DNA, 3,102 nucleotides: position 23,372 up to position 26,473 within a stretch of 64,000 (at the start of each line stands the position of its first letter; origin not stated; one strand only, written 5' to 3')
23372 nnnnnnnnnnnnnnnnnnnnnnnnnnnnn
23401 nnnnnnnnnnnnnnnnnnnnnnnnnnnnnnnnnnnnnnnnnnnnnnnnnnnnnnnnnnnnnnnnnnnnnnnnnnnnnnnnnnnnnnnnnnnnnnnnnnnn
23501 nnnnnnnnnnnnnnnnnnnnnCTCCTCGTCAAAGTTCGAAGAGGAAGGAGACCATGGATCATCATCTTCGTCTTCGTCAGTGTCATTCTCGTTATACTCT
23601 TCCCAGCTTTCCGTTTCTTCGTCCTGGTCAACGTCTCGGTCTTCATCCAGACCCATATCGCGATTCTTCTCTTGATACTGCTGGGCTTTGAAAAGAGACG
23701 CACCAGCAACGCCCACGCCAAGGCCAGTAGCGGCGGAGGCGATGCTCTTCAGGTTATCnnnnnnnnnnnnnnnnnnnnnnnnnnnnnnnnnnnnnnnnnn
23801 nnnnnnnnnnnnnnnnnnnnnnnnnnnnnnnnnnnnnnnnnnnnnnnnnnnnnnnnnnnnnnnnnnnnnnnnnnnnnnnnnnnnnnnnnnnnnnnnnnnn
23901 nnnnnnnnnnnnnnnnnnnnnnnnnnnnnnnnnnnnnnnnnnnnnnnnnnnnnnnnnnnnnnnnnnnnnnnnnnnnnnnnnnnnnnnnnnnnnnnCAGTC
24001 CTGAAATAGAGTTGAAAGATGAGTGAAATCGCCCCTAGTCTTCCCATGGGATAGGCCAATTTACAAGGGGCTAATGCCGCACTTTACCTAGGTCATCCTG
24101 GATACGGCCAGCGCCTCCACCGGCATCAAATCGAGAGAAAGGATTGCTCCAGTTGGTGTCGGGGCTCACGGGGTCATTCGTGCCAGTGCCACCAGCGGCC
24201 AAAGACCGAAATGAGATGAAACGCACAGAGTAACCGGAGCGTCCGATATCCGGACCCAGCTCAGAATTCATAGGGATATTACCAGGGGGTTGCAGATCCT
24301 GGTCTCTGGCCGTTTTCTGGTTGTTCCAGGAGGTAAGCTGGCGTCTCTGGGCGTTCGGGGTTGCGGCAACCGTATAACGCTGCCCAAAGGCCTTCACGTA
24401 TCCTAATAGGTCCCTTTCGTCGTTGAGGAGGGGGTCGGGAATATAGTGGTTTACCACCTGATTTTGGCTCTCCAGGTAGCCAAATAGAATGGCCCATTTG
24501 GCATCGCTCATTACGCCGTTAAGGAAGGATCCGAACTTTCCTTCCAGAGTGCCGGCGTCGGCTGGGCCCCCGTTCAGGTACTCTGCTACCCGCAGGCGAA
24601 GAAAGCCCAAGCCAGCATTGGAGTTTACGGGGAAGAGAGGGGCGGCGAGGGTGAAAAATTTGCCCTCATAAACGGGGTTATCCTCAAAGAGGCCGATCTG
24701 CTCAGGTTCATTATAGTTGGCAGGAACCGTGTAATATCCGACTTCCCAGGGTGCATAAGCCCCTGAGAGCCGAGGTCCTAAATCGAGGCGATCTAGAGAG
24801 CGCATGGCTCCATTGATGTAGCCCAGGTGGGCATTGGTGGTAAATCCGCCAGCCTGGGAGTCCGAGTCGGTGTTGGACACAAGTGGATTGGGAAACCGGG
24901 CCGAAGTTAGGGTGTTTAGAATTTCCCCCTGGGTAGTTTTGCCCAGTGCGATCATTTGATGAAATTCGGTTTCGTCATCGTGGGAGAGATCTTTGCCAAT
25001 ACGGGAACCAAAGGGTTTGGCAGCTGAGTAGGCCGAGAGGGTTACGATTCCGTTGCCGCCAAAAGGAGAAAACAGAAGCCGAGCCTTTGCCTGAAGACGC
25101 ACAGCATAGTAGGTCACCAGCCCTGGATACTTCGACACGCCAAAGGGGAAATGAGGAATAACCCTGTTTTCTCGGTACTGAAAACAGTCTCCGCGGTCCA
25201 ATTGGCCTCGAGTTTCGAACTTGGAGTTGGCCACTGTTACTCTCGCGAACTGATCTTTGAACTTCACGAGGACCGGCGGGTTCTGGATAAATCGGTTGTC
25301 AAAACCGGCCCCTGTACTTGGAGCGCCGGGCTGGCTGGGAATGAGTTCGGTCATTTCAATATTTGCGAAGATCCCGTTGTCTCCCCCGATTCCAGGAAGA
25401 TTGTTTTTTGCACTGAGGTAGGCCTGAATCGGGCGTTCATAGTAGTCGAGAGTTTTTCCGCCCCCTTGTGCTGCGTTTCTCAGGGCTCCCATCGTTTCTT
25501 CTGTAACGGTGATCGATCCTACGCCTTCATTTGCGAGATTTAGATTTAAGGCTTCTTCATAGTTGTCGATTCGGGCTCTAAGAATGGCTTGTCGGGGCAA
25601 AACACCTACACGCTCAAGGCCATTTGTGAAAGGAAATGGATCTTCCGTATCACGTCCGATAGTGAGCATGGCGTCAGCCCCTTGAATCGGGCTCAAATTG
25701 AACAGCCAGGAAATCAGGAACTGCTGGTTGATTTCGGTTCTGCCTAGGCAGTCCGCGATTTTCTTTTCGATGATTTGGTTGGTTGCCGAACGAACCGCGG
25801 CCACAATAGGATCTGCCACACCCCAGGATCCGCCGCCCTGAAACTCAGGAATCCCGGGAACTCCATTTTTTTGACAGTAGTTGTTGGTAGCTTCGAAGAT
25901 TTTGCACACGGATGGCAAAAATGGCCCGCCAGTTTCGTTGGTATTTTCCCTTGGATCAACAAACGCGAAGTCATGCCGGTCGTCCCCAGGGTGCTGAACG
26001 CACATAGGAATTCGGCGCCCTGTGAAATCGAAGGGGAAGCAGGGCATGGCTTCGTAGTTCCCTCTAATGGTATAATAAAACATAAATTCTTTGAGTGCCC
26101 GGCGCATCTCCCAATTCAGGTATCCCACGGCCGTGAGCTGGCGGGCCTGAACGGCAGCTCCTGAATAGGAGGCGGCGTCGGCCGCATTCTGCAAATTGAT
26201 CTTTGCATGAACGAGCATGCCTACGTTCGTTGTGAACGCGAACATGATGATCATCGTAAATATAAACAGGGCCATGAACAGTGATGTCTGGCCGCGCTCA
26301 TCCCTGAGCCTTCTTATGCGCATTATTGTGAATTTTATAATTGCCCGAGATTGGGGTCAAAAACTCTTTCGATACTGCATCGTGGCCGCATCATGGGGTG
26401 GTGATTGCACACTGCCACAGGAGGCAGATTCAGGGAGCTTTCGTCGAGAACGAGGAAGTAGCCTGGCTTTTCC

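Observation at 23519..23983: Bipartite histone-H1-like / acidic-tail protein encoded by tandem 39-nt repeats, translationally adjacent to rpsT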

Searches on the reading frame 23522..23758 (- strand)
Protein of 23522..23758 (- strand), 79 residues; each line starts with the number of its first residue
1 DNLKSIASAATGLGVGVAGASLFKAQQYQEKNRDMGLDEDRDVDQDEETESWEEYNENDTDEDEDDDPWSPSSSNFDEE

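Call 14: find_homologous_proteins(query=A2, max_evalue=0.01)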
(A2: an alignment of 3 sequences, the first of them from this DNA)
Query A2 (3 sequences) (79 aa, profile of the alignment): 2 proteins with E <= 0.01 among 8000 candidates.
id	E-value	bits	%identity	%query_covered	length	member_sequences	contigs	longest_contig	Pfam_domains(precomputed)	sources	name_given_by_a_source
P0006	2.9e-18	84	62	80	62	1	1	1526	-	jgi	-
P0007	3.6e-16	77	46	100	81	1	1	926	-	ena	-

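Call 17: find_encoding_contigs(protein=P0007, flank=3000, max_places=3)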
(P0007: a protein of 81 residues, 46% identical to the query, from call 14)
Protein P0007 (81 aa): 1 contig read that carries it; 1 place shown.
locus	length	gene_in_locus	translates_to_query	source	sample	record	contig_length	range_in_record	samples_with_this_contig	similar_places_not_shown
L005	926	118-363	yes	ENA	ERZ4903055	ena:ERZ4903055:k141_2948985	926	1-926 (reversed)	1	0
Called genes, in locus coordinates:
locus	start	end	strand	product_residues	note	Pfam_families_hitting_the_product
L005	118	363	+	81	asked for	-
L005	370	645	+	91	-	PF01649:Ribosomal_S20p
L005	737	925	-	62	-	?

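Call 18: find_encoding_contigs(protein=P0006, flank=3000, max_places=3)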
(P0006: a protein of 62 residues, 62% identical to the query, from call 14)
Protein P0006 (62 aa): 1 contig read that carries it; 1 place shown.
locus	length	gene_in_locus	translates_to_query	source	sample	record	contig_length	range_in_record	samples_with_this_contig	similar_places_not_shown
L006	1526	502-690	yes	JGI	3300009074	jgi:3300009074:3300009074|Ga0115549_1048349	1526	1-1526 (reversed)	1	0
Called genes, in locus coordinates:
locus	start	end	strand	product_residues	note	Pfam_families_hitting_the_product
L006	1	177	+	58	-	?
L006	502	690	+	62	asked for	-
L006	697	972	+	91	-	PF01649:Ribosomal_S20p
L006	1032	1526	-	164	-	?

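Call 23: find_related_loci(query=A4, collection=genome_contigs, flank=6000)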
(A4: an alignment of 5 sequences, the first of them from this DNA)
Query A4 (79 aa) in genome_contigs; peptide patterns used: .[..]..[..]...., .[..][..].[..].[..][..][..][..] (x = any residue, [..] = any of these).
112 stretches matched a pattern; 3 encode a relative of the query (tblastn E <= 1e-3); 3 distinct loci.
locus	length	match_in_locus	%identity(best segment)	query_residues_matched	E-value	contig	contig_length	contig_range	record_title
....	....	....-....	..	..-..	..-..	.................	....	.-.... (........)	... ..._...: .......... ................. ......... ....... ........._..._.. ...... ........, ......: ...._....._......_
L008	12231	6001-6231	55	1-79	5e-10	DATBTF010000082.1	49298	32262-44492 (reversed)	MAG TPA_asm: Bdellovibrionota bacterium isolate SMAG_U4176 k141_846330, whole genome shotgun sequence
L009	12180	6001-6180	53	16-79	1e-5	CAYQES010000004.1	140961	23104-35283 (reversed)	MAG TPA_asm: uncultured Bdellovibrionales bacterium isolate SRP329715_co2_368 genome assembly, contig: NODE_226_length_1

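Call 27: search_protein_representatives(alignment_id=A3)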
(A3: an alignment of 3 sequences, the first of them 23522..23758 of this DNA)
Query: 3 sequences, 74 profile positions. Proteins with E-value up to 0.001 (for the whole library): 5; up to 1e-10: 4; up to 1e-30: 1. The best 5 are listed.
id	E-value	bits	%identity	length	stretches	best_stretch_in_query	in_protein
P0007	4.1e-33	129.5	-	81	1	1-74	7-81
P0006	5.8e-29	116.2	-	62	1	14-74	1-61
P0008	7.1e-16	74.3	-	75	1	7-74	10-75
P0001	6.7e-15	71.2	-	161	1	2-74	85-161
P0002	2.6e-08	50.1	-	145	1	5-74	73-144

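Call 33: find_related_loci(query=A5, collection=metagenome_contigs, flank=3000)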
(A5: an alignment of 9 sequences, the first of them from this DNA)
Query A5 (79 aa) in metagenome_contigs; peptide patterns used: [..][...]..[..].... (x = any residue, [..] = any of these).
372 stretches matched a pattern; 6 encode a relative of the query (tblastn E <= 1e-3); 6 distinct loci.
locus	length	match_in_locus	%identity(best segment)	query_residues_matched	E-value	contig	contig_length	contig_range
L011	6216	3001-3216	55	5-79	2e-19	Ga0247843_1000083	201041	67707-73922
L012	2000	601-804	59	12-79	2e-16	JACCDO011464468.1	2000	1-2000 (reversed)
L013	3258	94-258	60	23-79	5e-13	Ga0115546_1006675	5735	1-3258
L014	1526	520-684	60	23-79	5e-13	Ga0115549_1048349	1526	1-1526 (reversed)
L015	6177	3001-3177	59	21-79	7e-12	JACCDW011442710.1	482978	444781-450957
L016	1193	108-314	57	6-79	2e-10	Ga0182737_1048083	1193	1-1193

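Call 53: search_solved_structures(query=A5, max_evalue=1)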
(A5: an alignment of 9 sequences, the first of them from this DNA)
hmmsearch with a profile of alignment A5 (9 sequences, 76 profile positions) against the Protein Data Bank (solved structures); distinct sequences matched with E-value up to 1: 0.

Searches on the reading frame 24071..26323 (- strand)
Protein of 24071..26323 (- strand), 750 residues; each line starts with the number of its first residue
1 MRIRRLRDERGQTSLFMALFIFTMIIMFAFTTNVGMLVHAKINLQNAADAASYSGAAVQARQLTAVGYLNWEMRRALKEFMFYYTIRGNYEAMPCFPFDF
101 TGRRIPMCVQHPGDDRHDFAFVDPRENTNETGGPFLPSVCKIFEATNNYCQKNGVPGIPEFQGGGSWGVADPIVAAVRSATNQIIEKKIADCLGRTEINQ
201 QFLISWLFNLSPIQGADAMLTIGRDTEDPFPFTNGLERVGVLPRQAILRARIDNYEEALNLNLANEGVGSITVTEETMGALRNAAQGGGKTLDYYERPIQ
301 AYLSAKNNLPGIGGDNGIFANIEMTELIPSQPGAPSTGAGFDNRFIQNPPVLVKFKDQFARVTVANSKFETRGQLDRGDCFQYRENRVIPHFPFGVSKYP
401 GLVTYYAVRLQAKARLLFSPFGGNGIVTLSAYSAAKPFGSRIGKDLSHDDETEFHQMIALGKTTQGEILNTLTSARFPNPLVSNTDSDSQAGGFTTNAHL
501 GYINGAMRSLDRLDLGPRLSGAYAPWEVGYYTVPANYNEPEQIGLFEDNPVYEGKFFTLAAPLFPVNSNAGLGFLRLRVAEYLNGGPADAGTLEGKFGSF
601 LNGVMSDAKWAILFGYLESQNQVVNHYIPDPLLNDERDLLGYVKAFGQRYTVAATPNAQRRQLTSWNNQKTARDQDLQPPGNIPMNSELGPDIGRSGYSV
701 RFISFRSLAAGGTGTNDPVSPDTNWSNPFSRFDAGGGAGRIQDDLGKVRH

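Call 4: search_protein_families(library=pfam, proteins=[window:24071-26323:-], max_evalue=0.1)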
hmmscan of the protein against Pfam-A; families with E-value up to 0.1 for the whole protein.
window:24071-26323:- (750 aa): 3 families
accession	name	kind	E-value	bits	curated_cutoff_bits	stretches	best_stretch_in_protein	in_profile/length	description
PF13400.11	Tad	-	6.7e-10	39.6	22.3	1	11-57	1-46/47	Putative Flp pilus-assembly TadE/G-like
PF07811.17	TadE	-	0.032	14.8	22.9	1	12-51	2-41/43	TadE-like protein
PF16964.10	TadF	-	0.073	13.4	27.3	0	8-54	5-47/178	Putative tight adherence pilin protein F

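Call 7: search_protein_families(library=ncbifam, proteins=[window:24071-26323:-], max_evalue=1)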
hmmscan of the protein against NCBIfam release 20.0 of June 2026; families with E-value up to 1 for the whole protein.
window:24071-26323:- (750 aa): 1 family
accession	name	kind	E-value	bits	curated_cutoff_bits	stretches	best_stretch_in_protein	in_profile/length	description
TIGR03816.1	tadE_like_DECH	hypoth_equivalog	0.0016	18.6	50.95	1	9-62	1-54/109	Rv3654c family TadE-like protein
